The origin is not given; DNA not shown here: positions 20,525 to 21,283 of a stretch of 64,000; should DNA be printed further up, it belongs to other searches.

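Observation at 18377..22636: Tandem pair of very large paralogous membrane proteins sharing an unassigned C-terminal domain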

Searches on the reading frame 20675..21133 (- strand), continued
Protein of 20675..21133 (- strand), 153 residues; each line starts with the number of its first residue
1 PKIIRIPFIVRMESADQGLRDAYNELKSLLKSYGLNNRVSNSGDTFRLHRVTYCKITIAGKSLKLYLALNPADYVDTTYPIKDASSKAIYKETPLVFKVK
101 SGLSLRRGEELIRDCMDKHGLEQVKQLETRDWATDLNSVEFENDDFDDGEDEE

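Call 56: list_cluster_members(proteins=[P0101, P0103, P0106, P0108, P0308, P0312, P0311, P0310, P0137, P0240])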
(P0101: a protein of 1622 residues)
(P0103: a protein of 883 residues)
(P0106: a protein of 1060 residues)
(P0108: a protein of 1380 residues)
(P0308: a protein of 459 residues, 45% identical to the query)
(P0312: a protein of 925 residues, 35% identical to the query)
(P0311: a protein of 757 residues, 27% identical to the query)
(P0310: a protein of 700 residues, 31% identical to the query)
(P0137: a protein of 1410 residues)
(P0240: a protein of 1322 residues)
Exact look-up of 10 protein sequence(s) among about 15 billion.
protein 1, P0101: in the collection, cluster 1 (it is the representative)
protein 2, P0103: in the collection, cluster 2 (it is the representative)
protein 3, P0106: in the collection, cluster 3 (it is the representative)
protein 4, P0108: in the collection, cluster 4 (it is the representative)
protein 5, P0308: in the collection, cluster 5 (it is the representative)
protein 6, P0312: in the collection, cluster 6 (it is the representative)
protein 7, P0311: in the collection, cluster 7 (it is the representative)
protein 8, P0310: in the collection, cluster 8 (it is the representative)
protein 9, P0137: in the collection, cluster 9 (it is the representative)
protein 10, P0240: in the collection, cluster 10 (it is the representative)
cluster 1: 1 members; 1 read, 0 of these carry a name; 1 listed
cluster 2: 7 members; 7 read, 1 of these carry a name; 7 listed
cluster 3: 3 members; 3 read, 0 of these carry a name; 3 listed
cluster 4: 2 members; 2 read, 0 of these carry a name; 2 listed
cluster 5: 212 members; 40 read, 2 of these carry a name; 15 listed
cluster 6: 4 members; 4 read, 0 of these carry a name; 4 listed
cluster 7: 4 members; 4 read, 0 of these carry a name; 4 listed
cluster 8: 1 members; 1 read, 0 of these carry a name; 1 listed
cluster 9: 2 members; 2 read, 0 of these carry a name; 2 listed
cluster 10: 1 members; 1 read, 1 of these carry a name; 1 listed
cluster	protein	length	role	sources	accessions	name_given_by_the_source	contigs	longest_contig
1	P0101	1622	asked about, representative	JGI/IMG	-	-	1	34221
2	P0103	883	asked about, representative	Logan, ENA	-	-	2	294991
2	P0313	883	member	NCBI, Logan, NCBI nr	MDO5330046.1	MAG: hypothetical protein Q4F15_01265 [Bacillota bacterium] | hypothetical protein [Bacillota bacterium]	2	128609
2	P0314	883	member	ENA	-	-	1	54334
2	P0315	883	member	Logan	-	-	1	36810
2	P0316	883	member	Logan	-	-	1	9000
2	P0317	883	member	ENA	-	-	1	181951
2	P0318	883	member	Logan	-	-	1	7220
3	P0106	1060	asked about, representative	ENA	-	-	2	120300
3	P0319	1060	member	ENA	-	-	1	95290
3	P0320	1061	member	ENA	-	-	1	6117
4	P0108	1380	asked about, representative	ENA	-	-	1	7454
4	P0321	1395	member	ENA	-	-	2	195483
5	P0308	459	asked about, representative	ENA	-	-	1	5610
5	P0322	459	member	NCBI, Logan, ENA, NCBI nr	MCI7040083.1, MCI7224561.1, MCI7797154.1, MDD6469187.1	MAG: aquaporin family protein [Bacilli bacterium] | aquaporin family protein [Mollicutes bacterium]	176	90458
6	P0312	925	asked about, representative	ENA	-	-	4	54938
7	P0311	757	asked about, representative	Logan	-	-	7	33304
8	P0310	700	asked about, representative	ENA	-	-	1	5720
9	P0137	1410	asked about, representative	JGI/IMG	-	-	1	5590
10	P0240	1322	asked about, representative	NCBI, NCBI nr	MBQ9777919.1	MAG: hypothetical protein IJW22_03235, partial [Clostridia bacterium] | hypothetical protein [Clostridia bacterium]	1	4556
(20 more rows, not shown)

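Call 57: search_solved_structures(query=A1, max_evalue=10, show_alignments=2)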
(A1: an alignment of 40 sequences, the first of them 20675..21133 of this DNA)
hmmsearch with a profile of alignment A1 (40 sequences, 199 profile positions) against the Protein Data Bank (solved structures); distinct sequences matched with E-value up to 10: 0.

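Call 60: search_protein_families(library=pfam, alignment_id=A5, max_evalue=0.1)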
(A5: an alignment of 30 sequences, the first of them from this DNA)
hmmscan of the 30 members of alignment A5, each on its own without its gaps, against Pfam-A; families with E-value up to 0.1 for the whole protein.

A. member 1, seq(136 aa): 0 families

B. families by the number of members that match (of 30 scanned): 10 families
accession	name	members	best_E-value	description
PF18899.5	DUF5655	1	0.00013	Domain of unknown function (DUF5655)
PF15645.12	Tox-PLDMTX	1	0.021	Dermonecrotoxin of the Papain-like fold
PF06789.17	MINAR1_C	1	0.038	MINAR1 C-terminal domain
PF14270.11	DUF4358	1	0.051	Domain of unknown function (DUF4358)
PF21390.2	Irp3-like_C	1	0.055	Thiazolinyl imine reductase Irp3-like, C-terminal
PF23042.1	KOW1_SPT5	1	0.056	Transcription elongation factor SPT5, KOW1 domain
PF12910.14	PHD_like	1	0.057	Antitoxin of toxin-antitoxin, RelE / RelB, TA system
PF12663.12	DUF3788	1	0.081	Protein of unknown function (DUF3788)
PF05866.16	RusA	1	0.085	Endodeoxyribonuclease RusA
PF08818.16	DUF1801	1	0.097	Domain of unknown function (DU1801)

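Call 61: search_solved_structures(query=A5, max_evalue=10, show_alignments=2)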
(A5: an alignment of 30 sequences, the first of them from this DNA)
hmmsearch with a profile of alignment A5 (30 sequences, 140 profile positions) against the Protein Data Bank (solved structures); distinct sequences matched with E-value up to 10: 2.
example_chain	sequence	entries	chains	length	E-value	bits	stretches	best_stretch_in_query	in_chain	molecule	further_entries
9swn_G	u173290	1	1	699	0.44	13.4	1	5-44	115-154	Telomere elongation protein EST1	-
7et2_A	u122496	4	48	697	0.87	12.5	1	48-83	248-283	Portal protein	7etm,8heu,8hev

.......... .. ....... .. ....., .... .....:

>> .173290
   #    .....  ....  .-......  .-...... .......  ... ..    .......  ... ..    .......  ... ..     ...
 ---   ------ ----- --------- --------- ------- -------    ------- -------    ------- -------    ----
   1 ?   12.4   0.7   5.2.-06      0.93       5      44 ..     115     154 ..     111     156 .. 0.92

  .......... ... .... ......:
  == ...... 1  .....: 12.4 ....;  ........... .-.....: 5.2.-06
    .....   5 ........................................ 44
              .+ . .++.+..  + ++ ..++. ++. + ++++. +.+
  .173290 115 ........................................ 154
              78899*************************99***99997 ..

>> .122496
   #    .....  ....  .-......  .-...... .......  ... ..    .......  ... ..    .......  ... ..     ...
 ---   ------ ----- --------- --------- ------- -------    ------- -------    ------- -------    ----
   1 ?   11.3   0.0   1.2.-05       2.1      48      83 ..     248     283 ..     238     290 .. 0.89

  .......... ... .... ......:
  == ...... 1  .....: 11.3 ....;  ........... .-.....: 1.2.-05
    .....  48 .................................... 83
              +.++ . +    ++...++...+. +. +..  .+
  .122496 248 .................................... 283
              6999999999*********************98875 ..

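Call 65: search_protein_families(library=ncbifam, proteins=[P0101, P0106, P0108, P0103], max_evalue=0.01)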
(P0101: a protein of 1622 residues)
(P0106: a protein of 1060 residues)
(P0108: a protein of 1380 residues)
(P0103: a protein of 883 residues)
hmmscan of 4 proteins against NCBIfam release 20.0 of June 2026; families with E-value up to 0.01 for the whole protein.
P0101 (1622 aa): 2 families
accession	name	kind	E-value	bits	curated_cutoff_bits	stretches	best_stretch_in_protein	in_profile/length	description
NF005692.0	PRK07495.1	equivalog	0.00076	18.2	724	0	1176-1249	137-213/425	4-aminobutyrate--2-oxoglutarate transaminase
TIGR00068.2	glyox_I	equivalog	0.0046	16.9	120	0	1351-1387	98-134/143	lactoylglutathione lyase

P0106 (1060 aa): 0 families

P0108 (1380 aa): 1 family
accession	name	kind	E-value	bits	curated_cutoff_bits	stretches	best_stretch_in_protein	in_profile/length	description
NF050153.2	Rv3852_fam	equivalog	0.0009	19.8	100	1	1288-1346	7-66/145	Rv3852 family protein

P0103 (883 aa): 2 families
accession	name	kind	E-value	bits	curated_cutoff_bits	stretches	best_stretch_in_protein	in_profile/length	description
NF046067.1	SigPepSipWBacil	equivalog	5.4e-10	39.1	190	1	167-291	43-164/189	signal peptidase I SipW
TIGR02228.1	sigpep_I_arch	equivalog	3.6e-09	36.7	51.85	1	113-281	3-146/158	signal peptidase I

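Call 66: search_protein_families(library=padloc, proteins=[P0101, P0106, P0108], max_evalue=0.01)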
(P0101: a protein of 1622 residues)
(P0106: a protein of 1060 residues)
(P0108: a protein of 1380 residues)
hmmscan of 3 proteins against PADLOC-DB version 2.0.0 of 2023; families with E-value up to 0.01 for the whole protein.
P0101 (1622 aa): 1 family
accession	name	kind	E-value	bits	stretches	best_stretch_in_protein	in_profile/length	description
PDLC02669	DndE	-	9e-09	33.2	0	655-696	34-75/128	DndE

P0106 (1060 aa): 1 family
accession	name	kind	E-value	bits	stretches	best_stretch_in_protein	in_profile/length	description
PDLC03480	REase_II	-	0.00028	18.6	0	766-816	163-212/249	Type II restriction enzyme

P0108 (1380 aa): 2 families
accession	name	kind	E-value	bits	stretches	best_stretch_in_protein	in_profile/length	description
PDLC04946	PDC-S18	-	3.5e-25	86.8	4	465-585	203-325/365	-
PDLC04945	PDC-S18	-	1.2e-19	68.8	2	474-577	194-298/302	-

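Call 74: find_homologous_proteins(query=A5, max_evalue=0.001)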
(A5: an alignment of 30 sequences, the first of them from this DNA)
Query A5 (30 sequences) (136 aa, profile of the alignment): 100 proteins with E <= 0.001 among 831 candidates.
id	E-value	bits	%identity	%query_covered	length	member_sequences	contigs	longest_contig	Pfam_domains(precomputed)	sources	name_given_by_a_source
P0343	1.0e-59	218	35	73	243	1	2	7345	-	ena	-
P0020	3.2e-39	152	66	89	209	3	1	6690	-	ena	-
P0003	3.2e-39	152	79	99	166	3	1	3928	-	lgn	-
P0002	3.7e-39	151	79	100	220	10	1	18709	-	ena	-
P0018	4.2e-39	151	67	90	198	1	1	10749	-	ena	-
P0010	8.2e-39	150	62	99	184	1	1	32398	-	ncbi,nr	ncbi:MAG: hypothetical protein IAC61_04665, partial [Firmicutes bacterium]|nr:hypothetical protein [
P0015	1.3e-38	150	63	99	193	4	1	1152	-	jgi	jgi:hypothetical protein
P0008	1.4e-38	150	64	99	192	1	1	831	-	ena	-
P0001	1.8e-38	149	80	100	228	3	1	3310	-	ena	-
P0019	5.8e-38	148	63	99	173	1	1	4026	-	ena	-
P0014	8.1e-38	147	61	99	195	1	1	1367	-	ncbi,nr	ncbi:MAG: hypothetical protein HUJ60_02335, partial [Bacilli bacterium]|nr:hypothetical protein [Bac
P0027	8.4e-38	147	66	90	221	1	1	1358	-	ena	-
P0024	9.3e-38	147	60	99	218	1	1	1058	-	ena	-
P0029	1.3e-37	146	66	90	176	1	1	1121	-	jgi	jgi:hypothetical protein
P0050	2.5e-37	146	58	97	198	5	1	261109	-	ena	-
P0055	9.2e-33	131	57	99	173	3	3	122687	-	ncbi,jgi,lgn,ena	-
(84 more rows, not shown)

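Call 75: search_dna_similar(query=window:20726-21133:-, collection=phages, mode=protein, max_evalue=0.01, max_rows=15)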
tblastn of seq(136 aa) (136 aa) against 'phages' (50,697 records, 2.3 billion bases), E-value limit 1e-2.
No match.

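Call 76: search_dna_similar(query=window:20726-21133:-, collection=plasmids, mode=protein, max_evalue=0.01, max_rows=15)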
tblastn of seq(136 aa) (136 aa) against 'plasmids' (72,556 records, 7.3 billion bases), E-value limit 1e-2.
No match.

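Call 81: search_protein_families(library=pfam, proteins=[L025:3158-4036:+, L059:3180-4058:+, L081:4394-5989:+], max_evalue=0.001)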
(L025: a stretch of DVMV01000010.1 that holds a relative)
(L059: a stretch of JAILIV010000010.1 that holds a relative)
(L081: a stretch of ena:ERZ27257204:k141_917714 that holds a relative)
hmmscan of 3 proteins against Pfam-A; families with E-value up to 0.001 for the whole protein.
L025:3158-4036:+ (292 aa): 2 families
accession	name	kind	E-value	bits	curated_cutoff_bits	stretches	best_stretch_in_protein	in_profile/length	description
PF00781.29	DAGK_cat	-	3e-18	66.1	23.6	1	3-126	1-125/125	Diacylglycerol kinase catalytic domain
PF01513.26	NAD_kinase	-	3.9e-05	24.4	25.5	1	41-94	56-108/130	ATP-NAD kinase N-terminal domain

L059:3180-4058:+ (292 aa): 1 family
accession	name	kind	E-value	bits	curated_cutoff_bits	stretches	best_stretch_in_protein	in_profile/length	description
PF00781.29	DAGK_cat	-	3.4e-19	69.1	23.6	1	3-125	1-124/125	Diacylglycerol kinase catalytic domain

L081:4394-5989:+ (531 aa): 0 families
